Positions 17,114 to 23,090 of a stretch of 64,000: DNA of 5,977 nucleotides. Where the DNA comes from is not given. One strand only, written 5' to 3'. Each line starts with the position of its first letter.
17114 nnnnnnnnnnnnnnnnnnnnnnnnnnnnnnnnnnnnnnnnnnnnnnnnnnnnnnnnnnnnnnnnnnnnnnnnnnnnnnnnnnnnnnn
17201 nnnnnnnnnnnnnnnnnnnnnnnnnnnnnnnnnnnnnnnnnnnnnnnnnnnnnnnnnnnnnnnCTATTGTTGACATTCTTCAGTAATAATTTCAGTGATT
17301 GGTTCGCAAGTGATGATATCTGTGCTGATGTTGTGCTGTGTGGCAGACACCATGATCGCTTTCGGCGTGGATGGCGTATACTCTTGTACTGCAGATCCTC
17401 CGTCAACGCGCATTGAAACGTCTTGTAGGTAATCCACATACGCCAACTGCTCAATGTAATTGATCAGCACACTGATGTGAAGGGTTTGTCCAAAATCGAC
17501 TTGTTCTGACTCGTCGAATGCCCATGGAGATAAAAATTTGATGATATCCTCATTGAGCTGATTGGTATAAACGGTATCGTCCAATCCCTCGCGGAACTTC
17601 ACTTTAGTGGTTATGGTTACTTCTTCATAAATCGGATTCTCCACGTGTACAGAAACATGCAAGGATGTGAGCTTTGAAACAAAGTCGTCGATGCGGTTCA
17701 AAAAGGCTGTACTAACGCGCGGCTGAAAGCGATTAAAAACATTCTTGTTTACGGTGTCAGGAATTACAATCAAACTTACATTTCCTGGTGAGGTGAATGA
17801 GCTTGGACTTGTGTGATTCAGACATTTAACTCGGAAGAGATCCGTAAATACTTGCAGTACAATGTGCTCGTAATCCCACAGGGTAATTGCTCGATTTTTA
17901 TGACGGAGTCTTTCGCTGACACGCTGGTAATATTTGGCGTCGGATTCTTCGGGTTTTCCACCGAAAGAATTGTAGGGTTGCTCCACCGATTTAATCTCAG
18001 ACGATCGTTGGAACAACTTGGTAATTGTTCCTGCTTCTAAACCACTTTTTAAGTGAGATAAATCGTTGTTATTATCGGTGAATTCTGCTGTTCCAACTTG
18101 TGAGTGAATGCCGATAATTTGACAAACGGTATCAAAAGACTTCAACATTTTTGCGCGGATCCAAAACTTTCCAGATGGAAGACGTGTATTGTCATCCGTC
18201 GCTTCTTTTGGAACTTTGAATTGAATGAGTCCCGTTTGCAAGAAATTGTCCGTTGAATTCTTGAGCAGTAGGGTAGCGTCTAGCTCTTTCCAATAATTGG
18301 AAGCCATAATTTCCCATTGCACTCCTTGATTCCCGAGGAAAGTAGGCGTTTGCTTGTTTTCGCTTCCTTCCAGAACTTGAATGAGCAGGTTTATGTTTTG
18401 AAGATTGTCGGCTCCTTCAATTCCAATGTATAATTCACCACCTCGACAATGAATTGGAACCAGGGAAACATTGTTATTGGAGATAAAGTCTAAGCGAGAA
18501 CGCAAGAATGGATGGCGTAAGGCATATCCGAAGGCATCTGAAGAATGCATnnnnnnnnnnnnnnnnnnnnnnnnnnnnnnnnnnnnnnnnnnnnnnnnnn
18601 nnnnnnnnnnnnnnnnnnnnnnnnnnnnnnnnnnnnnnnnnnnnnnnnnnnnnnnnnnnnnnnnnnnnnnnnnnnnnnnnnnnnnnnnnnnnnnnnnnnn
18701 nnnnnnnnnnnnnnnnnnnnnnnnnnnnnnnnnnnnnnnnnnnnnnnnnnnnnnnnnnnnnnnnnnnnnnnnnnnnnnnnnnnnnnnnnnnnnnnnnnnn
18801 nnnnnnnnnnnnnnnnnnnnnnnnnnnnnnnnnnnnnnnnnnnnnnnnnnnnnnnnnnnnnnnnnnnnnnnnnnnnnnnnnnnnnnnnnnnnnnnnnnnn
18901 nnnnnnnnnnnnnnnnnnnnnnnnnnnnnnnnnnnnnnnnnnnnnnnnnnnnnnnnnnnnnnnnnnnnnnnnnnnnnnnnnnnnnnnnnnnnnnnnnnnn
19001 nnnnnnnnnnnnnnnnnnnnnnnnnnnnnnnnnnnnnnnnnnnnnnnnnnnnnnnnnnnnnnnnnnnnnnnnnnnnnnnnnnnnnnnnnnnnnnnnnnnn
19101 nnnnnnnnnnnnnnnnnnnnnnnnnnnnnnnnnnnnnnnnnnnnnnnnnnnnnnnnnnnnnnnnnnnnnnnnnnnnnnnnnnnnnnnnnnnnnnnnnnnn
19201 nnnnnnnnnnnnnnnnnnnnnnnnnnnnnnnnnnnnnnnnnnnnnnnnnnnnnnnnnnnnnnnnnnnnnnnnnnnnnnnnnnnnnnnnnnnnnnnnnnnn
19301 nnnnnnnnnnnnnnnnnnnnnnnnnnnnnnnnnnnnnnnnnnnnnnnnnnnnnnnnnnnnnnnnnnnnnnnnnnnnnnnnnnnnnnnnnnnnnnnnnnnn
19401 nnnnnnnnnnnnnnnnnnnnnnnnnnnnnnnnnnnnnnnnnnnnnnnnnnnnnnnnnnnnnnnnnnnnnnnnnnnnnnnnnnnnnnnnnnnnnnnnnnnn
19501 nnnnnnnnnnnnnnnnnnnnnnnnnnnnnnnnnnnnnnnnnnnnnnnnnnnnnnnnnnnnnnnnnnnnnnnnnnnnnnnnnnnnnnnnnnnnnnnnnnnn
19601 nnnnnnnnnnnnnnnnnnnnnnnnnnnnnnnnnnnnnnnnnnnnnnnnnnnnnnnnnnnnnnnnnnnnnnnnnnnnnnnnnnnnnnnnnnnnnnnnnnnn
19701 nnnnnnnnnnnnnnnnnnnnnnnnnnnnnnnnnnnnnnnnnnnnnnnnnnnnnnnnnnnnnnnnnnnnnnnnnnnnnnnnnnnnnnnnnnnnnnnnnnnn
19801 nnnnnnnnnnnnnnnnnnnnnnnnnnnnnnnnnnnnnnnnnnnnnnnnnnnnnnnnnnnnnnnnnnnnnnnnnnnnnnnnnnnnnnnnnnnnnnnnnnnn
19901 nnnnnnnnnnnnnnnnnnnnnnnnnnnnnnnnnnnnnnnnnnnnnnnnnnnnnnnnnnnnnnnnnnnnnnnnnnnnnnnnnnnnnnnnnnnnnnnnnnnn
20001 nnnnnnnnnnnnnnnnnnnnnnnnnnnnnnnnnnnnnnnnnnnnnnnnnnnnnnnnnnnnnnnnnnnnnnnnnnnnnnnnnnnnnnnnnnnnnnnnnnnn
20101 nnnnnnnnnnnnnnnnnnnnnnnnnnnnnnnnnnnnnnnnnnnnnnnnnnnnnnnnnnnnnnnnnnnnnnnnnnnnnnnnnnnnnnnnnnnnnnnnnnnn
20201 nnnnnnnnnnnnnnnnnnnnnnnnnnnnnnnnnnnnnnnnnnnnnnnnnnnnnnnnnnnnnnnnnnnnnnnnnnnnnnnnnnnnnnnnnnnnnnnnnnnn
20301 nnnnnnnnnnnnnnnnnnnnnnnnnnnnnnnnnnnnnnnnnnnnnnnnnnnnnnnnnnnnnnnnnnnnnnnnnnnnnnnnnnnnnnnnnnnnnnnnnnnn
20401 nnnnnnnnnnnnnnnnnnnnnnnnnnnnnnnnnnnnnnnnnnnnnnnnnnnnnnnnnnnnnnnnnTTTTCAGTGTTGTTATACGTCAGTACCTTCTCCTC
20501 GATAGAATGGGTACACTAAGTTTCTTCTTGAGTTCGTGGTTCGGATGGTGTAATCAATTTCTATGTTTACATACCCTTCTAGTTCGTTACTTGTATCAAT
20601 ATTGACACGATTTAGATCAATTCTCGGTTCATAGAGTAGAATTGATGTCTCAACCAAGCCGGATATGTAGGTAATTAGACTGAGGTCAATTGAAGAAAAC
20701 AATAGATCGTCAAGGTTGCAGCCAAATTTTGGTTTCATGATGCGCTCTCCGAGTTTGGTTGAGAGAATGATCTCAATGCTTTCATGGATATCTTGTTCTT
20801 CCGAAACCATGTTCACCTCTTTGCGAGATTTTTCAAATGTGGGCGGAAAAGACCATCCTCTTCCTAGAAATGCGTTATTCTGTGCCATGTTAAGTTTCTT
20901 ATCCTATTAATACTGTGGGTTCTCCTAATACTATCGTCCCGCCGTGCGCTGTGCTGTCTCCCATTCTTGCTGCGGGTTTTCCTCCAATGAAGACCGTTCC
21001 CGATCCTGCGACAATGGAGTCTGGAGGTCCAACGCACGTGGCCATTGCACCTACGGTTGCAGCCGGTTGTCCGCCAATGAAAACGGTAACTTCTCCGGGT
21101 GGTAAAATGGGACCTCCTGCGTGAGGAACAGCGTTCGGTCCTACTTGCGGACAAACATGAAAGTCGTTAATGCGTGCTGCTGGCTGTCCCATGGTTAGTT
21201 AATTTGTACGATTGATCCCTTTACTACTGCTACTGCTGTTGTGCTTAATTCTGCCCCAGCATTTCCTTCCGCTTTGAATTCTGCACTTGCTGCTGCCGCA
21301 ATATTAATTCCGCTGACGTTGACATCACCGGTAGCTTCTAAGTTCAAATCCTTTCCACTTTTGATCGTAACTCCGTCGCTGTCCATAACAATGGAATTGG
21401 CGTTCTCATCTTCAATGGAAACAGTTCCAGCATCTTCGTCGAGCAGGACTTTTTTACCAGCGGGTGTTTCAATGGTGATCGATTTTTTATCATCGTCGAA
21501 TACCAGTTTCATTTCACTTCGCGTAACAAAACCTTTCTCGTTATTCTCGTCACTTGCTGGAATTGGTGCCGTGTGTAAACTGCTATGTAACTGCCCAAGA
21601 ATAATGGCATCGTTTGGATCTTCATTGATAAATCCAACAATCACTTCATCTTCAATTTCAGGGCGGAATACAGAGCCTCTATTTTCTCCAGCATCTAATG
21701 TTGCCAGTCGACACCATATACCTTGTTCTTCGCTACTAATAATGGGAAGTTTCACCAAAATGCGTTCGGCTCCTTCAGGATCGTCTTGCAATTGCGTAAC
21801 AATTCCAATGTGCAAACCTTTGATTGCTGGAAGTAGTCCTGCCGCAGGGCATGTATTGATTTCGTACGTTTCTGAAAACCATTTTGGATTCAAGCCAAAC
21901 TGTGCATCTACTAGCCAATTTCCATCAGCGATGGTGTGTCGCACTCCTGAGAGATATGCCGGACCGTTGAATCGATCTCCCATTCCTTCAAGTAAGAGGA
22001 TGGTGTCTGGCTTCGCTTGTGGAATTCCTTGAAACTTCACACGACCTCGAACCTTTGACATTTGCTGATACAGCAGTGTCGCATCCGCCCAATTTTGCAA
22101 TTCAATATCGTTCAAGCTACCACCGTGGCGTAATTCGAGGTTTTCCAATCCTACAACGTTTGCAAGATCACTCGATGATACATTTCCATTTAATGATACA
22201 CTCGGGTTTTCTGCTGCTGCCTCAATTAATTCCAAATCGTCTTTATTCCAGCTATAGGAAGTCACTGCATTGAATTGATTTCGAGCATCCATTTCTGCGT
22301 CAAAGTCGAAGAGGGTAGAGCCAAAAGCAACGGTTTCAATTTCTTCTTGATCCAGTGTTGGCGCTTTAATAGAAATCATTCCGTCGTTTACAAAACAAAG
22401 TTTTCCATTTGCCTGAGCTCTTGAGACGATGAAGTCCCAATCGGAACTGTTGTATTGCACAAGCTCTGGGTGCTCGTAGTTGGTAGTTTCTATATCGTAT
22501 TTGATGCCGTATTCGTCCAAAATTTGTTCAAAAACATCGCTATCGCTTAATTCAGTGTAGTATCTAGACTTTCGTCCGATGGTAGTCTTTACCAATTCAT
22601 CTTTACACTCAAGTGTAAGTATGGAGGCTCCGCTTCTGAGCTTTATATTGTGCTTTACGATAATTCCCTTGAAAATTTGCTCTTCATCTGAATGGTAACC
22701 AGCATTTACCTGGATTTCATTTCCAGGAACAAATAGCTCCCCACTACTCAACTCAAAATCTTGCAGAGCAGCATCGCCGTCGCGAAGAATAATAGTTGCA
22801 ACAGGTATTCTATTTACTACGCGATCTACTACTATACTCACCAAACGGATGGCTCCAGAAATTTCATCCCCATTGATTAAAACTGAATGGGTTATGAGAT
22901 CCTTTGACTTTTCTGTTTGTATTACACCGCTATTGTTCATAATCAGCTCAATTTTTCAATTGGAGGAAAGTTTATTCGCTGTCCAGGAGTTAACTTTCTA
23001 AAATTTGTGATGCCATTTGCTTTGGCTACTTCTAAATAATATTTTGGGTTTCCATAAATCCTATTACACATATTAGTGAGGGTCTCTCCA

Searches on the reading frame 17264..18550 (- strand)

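Call 5: search_protein_families(library=pfam, proteins=[window:17264-18550:-], max_evalue=0.01)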
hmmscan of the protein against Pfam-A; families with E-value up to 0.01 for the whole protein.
window:17264-18550:- (428 aa): 1 family
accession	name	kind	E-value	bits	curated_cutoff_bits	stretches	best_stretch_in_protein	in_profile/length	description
PF04865.19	Baseplate_J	-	1.5e-11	44.5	21.1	1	171-346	80-243/255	Baseplate J-like protein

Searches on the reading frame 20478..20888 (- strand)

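Call 5: search_protein_families(library=pfam, proteins=[window:20478-20888:-], max_evalue=0.01)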
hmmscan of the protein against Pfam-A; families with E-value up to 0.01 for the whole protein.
window:20478-20888:- (136 aa): 1 family
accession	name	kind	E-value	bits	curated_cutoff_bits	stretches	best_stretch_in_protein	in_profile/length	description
PF04965.19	GPW_gp25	-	7.5e-24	83.8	27.2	1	29-119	2-95/96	Baseplate wedge protein gp25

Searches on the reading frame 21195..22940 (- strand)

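Call 5: search_protein_families(library=pfam, proteins=[window:21195-22940:-], max_evalue=0.01)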
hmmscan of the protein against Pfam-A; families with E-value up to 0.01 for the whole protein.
window:21195-22940:- (581 aa): 3 families
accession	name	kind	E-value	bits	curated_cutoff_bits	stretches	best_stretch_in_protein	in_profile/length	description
PF04717.18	Phage_base_V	-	9.1e-19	68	23.8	1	378-452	2-75/75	Type VI secretion system/phage-baseplate injector OB domain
PF24032.1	YQBQ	-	1.1e-05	25.5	27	1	70-178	27-132/294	YQBQ-like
PF05954.17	Phage_GPD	-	9.1e-05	22.2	30.1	1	72-184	27-144/305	Phage tail baseplate hub (GPD)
